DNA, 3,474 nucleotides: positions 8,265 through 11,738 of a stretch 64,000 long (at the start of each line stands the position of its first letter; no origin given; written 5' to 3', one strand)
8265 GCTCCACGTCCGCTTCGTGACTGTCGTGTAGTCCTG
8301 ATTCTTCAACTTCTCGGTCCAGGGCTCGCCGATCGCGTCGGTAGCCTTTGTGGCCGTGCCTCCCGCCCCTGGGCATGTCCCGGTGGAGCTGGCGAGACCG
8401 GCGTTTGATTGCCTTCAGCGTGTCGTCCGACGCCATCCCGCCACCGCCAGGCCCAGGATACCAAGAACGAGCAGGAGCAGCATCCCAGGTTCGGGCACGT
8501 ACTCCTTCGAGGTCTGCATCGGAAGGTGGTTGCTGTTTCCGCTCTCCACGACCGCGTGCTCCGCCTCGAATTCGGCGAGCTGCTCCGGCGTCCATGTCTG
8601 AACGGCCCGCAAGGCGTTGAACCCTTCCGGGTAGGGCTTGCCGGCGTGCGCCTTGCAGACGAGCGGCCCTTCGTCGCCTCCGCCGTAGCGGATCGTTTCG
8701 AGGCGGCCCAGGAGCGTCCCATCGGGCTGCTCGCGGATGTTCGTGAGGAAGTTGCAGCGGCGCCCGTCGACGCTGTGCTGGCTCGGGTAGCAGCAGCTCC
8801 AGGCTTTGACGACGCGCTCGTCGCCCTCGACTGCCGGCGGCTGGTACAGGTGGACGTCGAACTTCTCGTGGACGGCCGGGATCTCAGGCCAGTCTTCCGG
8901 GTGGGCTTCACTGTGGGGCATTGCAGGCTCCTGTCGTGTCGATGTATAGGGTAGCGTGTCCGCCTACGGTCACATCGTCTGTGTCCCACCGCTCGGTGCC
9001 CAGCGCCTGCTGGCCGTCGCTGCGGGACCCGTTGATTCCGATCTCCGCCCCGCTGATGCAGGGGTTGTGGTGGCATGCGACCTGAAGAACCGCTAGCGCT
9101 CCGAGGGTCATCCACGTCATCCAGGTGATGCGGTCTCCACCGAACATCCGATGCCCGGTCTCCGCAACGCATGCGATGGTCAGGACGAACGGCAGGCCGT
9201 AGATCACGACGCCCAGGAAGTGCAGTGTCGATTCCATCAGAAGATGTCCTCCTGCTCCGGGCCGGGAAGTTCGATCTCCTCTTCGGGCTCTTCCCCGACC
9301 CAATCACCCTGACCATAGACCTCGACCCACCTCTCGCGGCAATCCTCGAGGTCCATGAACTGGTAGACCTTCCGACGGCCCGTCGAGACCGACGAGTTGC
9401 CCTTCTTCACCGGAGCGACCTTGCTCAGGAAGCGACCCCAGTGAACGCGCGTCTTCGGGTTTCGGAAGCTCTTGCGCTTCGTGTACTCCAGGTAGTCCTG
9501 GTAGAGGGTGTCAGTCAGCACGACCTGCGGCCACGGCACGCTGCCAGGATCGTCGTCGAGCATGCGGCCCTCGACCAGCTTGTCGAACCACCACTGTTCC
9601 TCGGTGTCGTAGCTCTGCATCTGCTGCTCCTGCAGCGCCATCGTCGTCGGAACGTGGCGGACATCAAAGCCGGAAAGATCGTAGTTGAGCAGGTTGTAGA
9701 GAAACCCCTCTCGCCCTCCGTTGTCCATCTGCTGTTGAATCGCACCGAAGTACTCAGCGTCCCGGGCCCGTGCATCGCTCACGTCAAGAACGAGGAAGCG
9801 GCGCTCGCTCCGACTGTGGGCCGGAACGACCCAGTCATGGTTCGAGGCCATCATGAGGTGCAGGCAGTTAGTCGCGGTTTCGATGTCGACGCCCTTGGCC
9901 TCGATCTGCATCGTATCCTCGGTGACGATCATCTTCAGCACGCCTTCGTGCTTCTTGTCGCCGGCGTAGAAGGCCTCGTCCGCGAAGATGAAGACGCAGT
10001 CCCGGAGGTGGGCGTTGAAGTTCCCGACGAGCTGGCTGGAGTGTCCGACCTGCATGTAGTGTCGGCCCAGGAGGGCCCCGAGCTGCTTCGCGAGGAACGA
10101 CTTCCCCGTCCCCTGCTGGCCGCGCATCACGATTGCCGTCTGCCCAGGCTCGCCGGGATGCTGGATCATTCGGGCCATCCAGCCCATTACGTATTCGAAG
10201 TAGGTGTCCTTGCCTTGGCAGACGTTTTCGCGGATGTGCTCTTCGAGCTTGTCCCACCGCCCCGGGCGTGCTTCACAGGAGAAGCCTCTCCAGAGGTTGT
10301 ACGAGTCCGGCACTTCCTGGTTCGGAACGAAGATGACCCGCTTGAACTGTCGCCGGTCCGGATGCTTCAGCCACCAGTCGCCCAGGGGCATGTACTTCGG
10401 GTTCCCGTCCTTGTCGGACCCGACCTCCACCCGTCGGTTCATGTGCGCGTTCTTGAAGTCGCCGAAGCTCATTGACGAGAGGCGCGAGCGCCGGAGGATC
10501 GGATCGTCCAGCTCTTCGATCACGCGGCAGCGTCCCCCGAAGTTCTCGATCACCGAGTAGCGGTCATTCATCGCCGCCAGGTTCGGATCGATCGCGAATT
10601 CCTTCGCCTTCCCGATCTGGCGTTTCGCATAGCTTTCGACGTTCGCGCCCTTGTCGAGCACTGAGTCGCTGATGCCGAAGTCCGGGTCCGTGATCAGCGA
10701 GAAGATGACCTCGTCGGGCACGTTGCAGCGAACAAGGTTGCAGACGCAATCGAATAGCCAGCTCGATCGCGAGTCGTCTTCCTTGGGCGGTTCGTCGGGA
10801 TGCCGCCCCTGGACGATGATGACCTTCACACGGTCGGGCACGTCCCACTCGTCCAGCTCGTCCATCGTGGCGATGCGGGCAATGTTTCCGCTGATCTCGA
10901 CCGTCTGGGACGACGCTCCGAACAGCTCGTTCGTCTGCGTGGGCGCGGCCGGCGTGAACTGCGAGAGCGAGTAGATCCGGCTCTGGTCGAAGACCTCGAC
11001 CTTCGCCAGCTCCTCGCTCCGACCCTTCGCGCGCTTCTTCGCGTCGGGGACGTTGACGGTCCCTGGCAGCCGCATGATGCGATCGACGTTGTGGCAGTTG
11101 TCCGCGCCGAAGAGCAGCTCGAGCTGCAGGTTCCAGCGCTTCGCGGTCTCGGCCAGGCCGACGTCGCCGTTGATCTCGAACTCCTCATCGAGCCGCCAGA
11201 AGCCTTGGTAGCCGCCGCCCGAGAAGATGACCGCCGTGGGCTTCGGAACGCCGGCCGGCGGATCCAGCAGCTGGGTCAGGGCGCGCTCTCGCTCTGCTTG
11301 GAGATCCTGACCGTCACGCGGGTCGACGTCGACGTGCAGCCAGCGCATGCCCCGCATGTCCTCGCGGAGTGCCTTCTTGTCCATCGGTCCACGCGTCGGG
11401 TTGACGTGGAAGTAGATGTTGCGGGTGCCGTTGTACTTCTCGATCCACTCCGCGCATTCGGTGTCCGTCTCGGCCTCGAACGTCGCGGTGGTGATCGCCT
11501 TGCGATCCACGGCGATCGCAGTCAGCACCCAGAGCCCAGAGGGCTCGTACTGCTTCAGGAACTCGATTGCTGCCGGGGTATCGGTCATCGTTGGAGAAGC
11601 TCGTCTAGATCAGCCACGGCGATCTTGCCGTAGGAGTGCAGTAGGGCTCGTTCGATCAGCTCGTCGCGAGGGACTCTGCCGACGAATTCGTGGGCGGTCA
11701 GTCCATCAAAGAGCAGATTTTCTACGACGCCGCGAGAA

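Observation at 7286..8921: Two convergent PEP-CTERM (exosortase-substrate-type) proteins carried by a phage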

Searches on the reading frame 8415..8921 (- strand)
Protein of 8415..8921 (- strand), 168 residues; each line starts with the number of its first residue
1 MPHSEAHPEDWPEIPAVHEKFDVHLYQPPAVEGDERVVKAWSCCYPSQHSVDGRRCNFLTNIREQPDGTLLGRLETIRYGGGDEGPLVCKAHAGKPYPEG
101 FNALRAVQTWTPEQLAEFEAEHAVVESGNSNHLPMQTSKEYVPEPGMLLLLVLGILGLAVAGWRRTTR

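Call 3: search_protein_families(library=ncbifam, proteins=[window:8415-8921:-], max_evalue=1)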
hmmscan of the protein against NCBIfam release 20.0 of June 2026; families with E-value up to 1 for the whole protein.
window:8415-8921:- (168 aa): 10 families
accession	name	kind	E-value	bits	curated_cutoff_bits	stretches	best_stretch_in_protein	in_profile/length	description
NF038125.1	PEP_CTERM_THxN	subfamily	8.1e-05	22.3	85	1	137-162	217-243/246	THxN family PEP-CTERM protein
NF041538.1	PEP_EDSA_1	subfamily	0.00019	21.2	100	1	138-165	281-307/307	EDSAP-1 family PEP-CTERM protein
NF033554.9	floc_PepA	equivalog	0.00023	21.1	80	1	141-166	236-261/261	flocculation-associated PEP-CTERM protein PepA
TIGR02595.1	PEP_CTERM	domain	0.0036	18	16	1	142-165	1-21/24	PEP-CTERM sorting domain-containing protein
NF041927.1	Xrt_dep_XDP1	equivalog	0.0081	16.2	125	1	136-162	213-239/242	exosortase-dependent surface protein XDP1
NF038124.1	PEP_CTERM_TLD_A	exception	0.0082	15.7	100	1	141-165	210-234/235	PEP_CTERM-anchored TLD domain-containing protein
NF038129.1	PEP_NF038129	equivalog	0.0085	16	65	1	117-164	143-193/194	NF038129 family PEP-CTERM protein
NF033947.0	PEP-cistern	hypoth_equivalog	0.014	15.1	60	1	128-161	161-192/195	cistern family PEP-CTERM protein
NF038120.1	PEP_CTERM_QFxxD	subfamily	0.062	13.2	80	1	140-160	191-211/215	NF038120 family PEP-CTERM protein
NF038118.1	PEP_CTERM_CCXG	equivalog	0.084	12.5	90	1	135-162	168-196/199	CCXG family PEP-CTERM protein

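Call 4: search_protein_families(library=pfam, proteins=[window:8415-8921:-], max_evalue=1)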
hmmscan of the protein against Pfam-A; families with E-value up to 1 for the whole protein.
window:8415-8921:- (168 aa): 1 family
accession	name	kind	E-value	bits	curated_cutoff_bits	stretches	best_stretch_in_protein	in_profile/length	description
PF07589.16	PEP-CTERM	-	0.00023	21.5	20.7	1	142-165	2-23/24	PEP-CTERM motif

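Call 11: find_homologous_proteins(query=window:8415-8921:-)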
Query window:8415-8921:- (168 aa): 1 proteins with E <= 0.001 among 163 candidates.
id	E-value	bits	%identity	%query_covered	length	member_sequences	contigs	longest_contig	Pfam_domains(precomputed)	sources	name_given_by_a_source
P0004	1.1e-113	395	100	100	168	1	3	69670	-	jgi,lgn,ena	-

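Call 44: find_homologous_proteins(query=A3, max_evalue=0.01)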
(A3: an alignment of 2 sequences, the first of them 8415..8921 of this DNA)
Query A3 (2 sequences) (168 aa, profile of the alignment): 2 proteins with E <= 0.01 among 1576 candidates.
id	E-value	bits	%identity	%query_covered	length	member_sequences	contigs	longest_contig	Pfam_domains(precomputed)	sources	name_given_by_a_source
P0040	3.5e-102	357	51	96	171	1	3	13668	-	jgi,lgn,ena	-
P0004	3.3e-97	341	100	100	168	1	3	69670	-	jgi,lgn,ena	-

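Call 57: search_dna_similar(query=window:8415-8921:-, collection=phages, mode=protein, max_evalue=0.001)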
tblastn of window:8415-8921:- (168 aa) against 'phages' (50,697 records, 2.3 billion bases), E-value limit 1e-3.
No match.

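Call 68: search_protein_families(library=phrogs, proteins=[window:8415-8921:-], max_evalue=0.01)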
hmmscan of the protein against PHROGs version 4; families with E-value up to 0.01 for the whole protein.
window:8415-8921:- (168 aa): 0 families

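Call 72: search_protein_families(library=ncbifam, alignment_id=A9, max_evalue=1)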
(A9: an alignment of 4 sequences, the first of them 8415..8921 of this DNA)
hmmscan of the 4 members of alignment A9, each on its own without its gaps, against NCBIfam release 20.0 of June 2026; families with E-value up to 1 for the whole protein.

A. member 1, window:8415-8921:- (168 aa): 10 families
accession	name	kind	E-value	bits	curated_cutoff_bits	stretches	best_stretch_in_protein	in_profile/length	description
NF038125.1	PEP_CTERM_THxN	subfamily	8.1e-05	22.3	85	1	137-162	217-243/246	THxN family PEP-CTERM protein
NF041538.1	PEP_EDSA_1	subfamily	0.00019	21.2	100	1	138-165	281-307/307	EDSAP-1 family PEP-CTERM protein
NF033554.9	floc_PepA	equivalog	0.00023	21.1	80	1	141-166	236-261/261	flocculation-associated PEP-CTERM protein PepA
TIGR02595.1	PEP_CTERM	domain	0.0036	18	16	1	142-165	1-21/24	PEP-CTERM sorting domain-containing protein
NF041927.1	Xrt_dep_XDP1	equivalog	0.0081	16.2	125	1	136-162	213-239/242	exosortase-dependent surface protein XDP1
NF038124.1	PEP_CTERM_TLD_A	exception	0.0082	15.7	100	1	141-165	210-234/235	PEP_CTERM-anchored TLD domain-containing protein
NF038129.1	PEP_NF038129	equivalog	0.0085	16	65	1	117-164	143-193/194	NF038129 family PEP-CTERM protein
NF033947.0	PEP-cistern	hypoth_equivalog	0.014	15.1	60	1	128-161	161-192/195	cistern family PEP-CTERM protein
NF038120.1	PEP_CTERM_QFxxD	subfamily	0.062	13.2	80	1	140-160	191-211/215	NF038120 family PEP-CTERM protein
NF038118.1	PEP_CTERM_CCXG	equivalog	0.084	12.5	90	1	135-162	168-196/199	CCXG family PEP-CTERM protein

B. families by the number of members that match (of 4 scanned): 12 families
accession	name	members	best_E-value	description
TIGR02595.1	PEP_CTERM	3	0.0036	PEP-CTERM sorting domain-containing protein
NF038129.1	PEP_NF038129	3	0.0065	NF038129 family PEP-CTERM protein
NF038124.1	PEP_CTERM_TLD_A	3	0.0082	PEP_CTERM-anchored TLD domain-containing protein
NF038125.1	PEP_CTERM_THxN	2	8.1e-05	THxN family PEP-CTERM protein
NF041538.1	PEP_EDSA_1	2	0.00019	EDSAP-1 family PEP-CTERM protein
NF033554.9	floc_PepA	2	0.00022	flocculation-associated PEP-CTERM protein PepA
NF041927.1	Xrt_dep_XDP1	2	0.0081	exosortase-dependent surface protein XDP1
NF038119.1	PEP_CTERM_MHFG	2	0.012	MHFG family PEP-CTERM protein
NF033947.0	PEP-cistern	2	0.014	cistern family PEP-CTERM protein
NF038120.1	PEP_CTERM_QFxxD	2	0.062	NF038120 family PEP-CTERM protein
NF038126.1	PEP_CTERM_FxDxF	1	0.011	FxDxF family PEP-CTERM protein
NF038118.1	PEP_CTERM_CCXG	1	0.084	CCXG family PEP-CTERM protein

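Call 75: predict_structure(alignment_id=A8)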
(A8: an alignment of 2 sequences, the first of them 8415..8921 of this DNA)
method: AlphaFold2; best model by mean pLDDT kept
length: 168 residues; sequences in the alignment: 2
mean_pLDDT: 55.6   pTM: 0.42
mean pLDDT of the five models: 55.6, 54.5, 51.1, 49.3, 46.8
residues with pLDDT >= 90: 0; 70-90: 23; 50-70: 84; < 50: 61
segments of 3 or more residues with pLDDT < 50: 1-14, 47-56, 80-83, 97-104, 129-145
pLDDT, mean of each block of 10 residues (from residue 1): 41 54 60 52 52 46 67 61 60 51 55 71 58 35 47 72 61
secondary structure, 60 per line:
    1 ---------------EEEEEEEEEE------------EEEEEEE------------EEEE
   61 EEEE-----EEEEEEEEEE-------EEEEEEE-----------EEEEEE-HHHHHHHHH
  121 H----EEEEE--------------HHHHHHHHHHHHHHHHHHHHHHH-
elements in order: E16-25 E38-44 E57-64 E70-79 E87-93 E105-110 H112-121 E126-130 H145-167

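Call 79: search_solved_structures(query=A9, max_evalue=1)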
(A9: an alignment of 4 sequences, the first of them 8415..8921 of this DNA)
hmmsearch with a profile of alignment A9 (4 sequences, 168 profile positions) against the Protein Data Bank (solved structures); distinct sequences matched with E-value up to 1: 2.
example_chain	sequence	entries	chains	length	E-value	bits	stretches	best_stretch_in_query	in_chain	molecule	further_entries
2eea_A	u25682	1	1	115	0.33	14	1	33-90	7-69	Filamin-B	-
5dcp_A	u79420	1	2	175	0.36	13.9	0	35-90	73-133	Filamin-B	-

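Call 82: search_protein_families(library=padloc, proteins=[window:8415-8921:-], max_evalue=0.01)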
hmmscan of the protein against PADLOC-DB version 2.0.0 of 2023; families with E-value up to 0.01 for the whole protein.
window:8415-8921:- (168 aa): 0 families

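Call 83: fold_search(model_id=the predicted structure, library=pdb)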
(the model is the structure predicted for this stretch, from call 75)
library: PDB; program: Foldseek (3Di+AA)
matches with E <= 10: 1326; with E <= 0.001: 0
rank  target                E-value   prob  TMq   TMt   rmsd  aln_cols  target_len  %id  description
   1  3of6_E                2.6e-01  0.38  0.25  0.35  14.4       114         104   18  Human pre-T cell receptor crystal structure (released 2010-10-20)
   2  7lez_D                2.6e-01  0.25  0.22  0.17  13.9       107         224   14  Trimeric human Arginase 1 in complex with mAb1 - 2 hArg:2 mAb1 complex (released 2021-09-01)
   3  8jnx                  2.8e-01  0.33  0.24  0.09   9.2       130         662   11  alkaline amylase Amy703 with truncated of N-terminus domain (released 2023-12-13)
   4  9eyd_B                3.2e-01  0.20  0.23  0.28   7.5       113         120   13  Cryo-EM structure of Pseudomonas aeruginosa lysine-specific permenase (LysP). (released 2025-10-29)
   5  6x1s_C                4.0e-01  0.14  0.19  0.15  19.4       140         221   12  Structure of pHis Fab (SC1-1) in complex with pHis mimetic peptide (released 2021-02-03)
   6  8aif_A                4.5e-01  0.35  0.27  0.35  14.7       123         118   14  TapA acts as specific chaperone in TasA non-amyloid filament formation (released 2023-04-12)
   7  3are_A                4.5e-01  0.21  0.23  0.16  17.5       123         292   10  Ternary crystal structure of the mouse NKT TCR-CD1d-4'deoxy-alpha-galactosylceramide (released 2011-03-30)
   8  3arb_A                4.5e-01  0.21  0.23  0.16  16.4       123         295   10  Ternary crystal structure of the NKT TCR-CD1d-alpha-galactosylceramide analogue-OCH (released 2011-03-30)
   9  9j5j_C                4.7e-01  0.44  0.26  0.16  12.4       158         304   11  Cryo-EM structure of BTN2A1-BTN3A1-BTN3A2 in complex with gdTCR (released 2025-05-21)
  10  9i5e_M                4.7e-01  0.14  0.21  0.26  12.8       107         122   15  A Coiled Coil Module Strategy for High-Resolution Cryo-EM Structures of Small Proteins for Drug Discovery (released 2025-11-12)
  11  7s11_C                4.9e-01  0.44  0.26  0.36   6.1        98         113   11  Crystal structure of Fab in complex with mouse CD96 monomer (released 2021-11-03)
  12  6pyw_A                4.9e-01  0.28  0.24  0.17  10.3       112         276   13  Crystal Structure of HLA-B*2705-W60A in complex with LRN, a self-peptide (released 2019-11-27)
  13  3sda_A                4.9e-01  0.23  0.25  0.17  16.4       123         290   10  Crystal structure of autoreactive-Valpha14-Vbeta6 NKT TCR in complex with CD1d-beta-galactosylceramide (released 2011-10-05)
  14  4rmr                  5.2e-01  0.25  0.22  0.30   7.4       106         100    6  Crystal structure of the D38N Beta-2 Microglobulin mutant (released 2015-11-18)
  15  3to4_A                5.2e-01  0.20  0.23  0.16  16.5       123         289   10  Structure of mouse Valpha14Vbeta2-mouseCD1d-alpha-Galactosylceramide (released 2011-12-14)
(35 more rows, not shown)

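Call 92: find_related_loci(query=A9, collection=viral_contigs, flank=6000)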
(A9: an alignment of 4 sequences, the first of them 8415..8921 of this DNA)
Query A9 (168 aa) in viral_contigs; peptide patterns used: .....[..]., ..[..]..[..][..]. (x = any residue, [..] = any of these).
30 stretches matched a pattern; 1 encode a relative of the query (tblastn E <= 1e-3); 1 distinct loci.
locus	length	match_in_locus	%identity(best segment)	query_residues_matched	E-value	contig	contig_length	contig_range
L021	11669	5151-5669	34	1-167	3e-18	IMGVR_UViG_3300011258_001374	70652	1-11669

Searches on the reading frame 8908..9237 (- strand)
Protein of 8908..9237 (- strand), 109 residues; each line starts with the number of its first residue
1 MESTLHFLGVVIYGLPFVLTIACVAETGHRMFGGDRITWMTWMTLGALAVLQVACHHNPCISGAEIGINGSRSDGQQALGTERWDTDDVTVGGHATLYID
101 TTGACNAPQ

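Call 23: search_protein_families(library=pfam, proteins=[window:8908-9237:-], max_evalue=0.01)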
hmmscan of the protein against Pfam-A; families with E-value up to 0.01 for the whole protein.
window:8908-9237:- (109 aa): 0 families

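Call 68: search_protein_families(library=phrogs, proteins=[window:8908-9237:-], max_evalue=0.01)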
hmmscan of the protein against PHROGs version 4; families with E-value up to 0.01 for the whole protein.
window:8908-9237:- (109 aa): 0 families

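Call 93: find_related_loci(query=A10, collection=viral_contigs, flank=6000)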
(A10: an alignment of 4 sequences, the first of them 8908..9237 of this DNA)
Query A10 (109 aa) in viral_contigs; peptide patterns used: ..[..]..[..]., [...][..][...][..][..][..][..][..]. (x = any residue, [..] = any of these).
64 stretches matched a pattern; 2 encode a relative of the query (tblastn E <= 1e-3); 2 distinct loci.
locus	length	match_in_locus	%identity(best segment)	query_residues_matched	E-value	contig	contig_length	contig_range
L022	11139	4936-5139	41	45-106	6e-13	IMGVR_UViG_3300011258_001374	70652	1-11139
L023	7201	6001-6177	46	54-106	1e-11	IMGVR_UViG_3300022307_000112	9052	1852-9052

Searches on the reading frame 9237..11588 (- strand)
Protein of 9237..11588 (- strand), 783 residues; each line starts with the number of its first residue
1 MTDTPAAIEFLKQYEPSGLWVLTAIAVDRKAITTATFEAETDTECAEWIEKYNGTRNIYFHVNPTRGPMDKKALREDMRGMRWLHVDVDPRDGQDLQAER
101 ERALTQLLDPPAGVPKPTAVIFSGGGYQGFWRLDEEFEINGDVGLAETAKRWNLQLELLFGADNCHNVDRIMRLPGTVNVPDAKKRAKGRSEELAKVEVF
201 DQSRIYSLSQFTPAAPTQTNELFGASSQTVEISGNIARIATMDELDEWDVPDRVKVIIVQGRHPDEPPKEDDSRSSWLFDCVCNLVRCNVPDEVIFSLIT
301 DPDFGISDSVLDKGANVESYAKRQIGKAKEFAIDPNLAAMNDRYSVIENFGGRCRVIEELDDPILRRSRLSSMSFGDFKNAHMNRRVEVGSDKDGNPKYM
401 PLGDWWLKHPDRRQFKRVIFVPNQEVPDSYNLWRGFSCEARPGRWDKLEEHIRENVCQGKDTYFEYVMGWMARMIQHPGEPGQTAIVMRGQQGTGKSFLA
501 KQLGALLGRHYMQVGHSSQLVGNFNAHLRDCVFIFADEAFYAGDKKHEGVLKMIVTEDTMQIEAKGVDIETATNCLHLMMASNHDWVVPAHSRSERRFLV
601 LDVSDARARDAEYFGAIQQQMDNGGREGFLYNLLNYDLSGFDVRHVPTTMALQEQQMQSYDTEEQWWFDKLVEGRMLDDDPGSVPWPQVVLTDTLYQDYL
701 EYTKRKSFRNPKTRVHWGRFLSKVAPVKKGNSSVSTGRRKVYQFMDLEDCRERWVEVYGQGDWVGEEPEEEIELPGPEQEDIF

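Call 8: search_protein_families(library=phrogs, proteins=[window:9237-11588:-], max_evalue=0.00001)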
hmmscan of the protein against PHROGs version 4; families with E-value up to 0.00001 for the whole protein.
window:9237-11588:- (783 aa): 7 families
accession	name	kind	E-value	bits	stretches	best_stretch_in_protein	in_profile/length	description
phrog_1829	-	DNA, RNA and nucleotide metabolism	1.2e-81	276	1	11-755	7-763/772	DNA primase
phrog_1156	-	DNA, RNA and nucleotide metabolism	1.8e-54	186.6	1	445-745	522-824/855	DNA primase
phrog_2478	-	DNA, RNA and nucleotide metabolism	2e-11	43.8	1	43-183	42-191/854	DNA polymerase/primase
phrog_2249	-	DNA, RNA and nucleotide metabolism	2.3e-11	44.1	1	450-727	491-762/802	DNA primase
phrog_4762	-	unknown function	2.6e-09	36.6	1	421-601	449-624/822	-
phrog_24712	-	unknown function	3.2e-09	36.3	1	456-600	446-592/801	-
phrog_3123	-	unknown function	2.5e-07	30.6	1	47-240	56-216/583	-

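Call 60: search_dna_similar(query=window:9237-11588:-, collection=phages, mode=protein, max_evalue=1e-10, max_rows=15)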
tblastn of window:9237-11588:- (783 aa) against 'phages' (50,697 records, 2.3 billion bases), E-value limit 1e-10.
Records with a match: 304; places in all: 305; records where one place covers at least 80% of the query: 85.
Best place of each record, by identity: <60% 304.
By first word of the organism name: Pseudomonas 91; Vibrio 40; Salmonella 38; Achromobacter 22; Xanthomonas 21; Rhizobium 15; Stenotrophomonas 14; Bordetella 9; Roseobacter 6; Brevundimonas 5; and 28 more.
By host as written in the record: - 36; Pseudomonas aeruginosa 32; Pseudomonas aeruginosa PAO1 23; Pseudomonas aeruginosa PA14 10; Achromobacter sp. 10; Bordetella bronchiseptica ATCC 10580 9; Vibrio cholerae 2095 9; Salmonella enterica 9; and 97 more.
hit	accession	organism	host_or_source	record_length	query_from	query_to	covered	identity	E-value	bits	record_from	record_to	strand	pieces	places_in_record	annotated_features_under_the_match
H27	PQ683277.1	phage Simon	raw sewage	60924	3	763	97%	50.4%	0e+0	791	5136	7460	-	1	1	record has no annotation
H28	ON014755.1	Pseudanabaena phage Pam3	Pseudanabaena sp.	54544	3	759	97%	49.3%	0e+0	715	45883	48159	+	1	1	integrase | recombination protein U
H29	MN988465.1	Rhizobium phage RHph_TM26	Rhizobium sp. N4311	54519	3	759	97%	48.8%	0e+0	704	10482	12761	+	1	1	integrase protein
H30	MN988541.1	Rhizobium phage RHph_I65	Rhizobium phaseoli INC1-2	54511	3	759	97%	48.4%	0e+0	706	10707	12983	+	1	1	integrase protein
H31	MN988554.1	Rhizobium phage RHph_I72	Rhizobium etli 343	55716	3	759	97%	48.4%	0e+0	706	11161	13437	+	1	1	integrase protein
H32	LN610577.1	Pseudomonas phage vB_PaeS_PAO1_Ab18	Pseudomonas aeruginosa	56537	3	759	97%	48.3%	0e+0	730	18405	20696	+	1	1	ORF22: putative integrase | ORF21: putative repressor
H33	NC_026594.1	Pseudomonas phage vB_PaeS_PAO1_Ab18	Pseudomonas aeruginosa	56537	3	759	97%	48.3%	0e+0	730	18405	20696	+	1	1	ORF22: DNA primase | ORF21: putative repressor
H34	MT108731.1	Pseudomonas phage Epa43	Pseudomonas sp.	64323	2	759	97%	48.2%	0e+0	739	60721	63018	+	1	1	hypothetical protein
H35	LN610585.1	Pseudomonas phage vB_PaeS_PAO1_Ab20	Pseudomonas aeruginosa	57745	3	759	97%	48.2%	0e+0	728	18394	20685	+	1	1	record has no annotation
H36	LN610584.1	Pseudomonas phage vB_PaeS_PAO1_Ab19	Pseudomonas aeruginosa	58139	3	759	97%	48.2%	0e+0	728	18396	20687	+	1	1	record has no annotation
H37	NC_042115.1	Pseudomonas phage vB_PaeS_PAO1_Ab19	Pseudomonas aeruginosa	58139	3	759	97%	48.2%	0e+0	728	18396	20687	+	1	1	DNA primase | hypothetical protein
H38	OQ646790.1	Pseudomonas phage PA_LZ03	Pseudomonas aeruginosa PA14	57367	3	759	97%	48.2%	0e+0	728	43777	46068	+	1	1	integrase | hypothetical protein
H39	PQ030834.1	Pseudomonas phage phiW8-1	Pseudomonas aeruginosa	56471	3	759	97%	48.2%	0e+0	728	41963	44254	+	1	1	record has no annotation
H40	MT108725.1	Pseudomonas phage Epa5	Pseudomonas sp.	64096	2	759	97%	48.1%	0e+0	736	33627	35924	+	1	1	putative primase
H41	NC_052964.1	Pseudomonas phage Epa5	Pseudomonas sp.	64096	2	759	97%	48.1%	0e+0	736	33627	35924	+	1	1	DNA primase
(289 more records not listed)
